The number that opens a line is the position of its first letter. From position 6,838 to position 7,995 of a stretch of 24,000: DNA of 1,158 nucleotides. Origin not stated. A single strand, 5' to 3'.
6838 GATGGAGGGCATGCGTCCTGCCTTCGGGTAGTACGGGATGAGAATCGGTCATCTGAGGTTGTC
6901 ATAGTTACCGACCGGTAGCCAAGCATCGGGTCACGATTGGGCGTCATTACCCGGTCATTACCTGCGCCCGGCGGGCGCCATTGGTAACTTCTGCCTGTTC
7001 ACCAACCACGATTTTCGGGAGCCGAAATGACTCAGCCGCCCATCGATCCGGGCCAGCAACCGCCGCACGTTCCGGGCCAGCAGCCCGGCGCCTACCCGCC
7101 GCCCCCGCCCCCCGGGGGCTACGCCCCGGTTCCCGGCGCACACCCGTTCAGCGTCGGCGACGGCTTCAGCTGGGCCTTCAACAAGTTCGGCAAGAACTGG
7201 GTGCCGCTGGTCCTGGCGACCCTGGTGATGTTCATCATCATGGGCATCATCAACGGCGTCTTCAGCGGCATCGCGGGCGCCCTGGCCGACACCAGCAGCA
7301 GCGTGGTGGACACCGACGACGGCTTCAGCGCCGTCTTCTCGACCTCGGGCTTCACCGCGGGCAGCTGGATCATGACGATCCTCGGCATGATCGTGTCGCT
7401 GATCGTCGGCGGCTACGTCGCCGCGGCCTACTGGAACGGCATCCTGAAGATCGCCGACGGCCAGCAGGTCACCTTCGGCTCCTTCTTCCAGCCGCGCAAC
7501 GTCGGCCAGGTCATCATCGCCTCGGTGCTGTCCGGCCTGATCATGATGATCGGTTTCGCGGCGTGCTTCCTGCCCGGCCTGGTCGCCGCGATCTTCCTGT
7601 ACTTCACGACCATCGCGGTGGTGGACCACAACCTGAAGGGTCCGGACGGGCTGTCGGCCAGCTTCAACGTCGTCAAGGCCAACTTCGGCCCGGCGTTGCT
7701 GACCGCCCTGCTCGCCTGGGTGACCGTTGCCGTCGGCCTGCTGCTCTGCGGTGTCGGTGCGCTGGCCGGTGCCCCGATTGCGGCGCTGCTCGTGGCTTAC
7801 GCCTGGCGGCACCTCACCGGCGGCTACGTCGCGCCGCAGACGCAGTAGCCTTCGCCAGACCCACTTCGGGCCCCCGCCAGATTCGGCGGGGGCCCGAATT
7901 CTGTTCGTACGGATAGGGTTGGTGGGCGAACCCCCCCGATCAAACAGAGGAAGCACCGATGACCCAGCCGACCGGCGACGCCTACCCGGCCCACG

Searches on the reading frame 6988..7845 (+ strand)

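Call 10: search_protein_families(library=pfam, proteins=[window:6988-7845:+], max_evalue=0.01)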
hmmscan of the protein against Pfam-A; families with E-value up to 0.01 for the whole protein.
window:6988-7845:+ (286 aa): 1 family
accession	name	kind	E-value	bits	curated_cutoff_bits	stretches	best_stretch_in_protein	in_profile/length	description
PF06790.16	UPF0259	-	0.0019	18.5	31.4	1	174-253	132-210/248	Uncharacterised protein family (UPF0259)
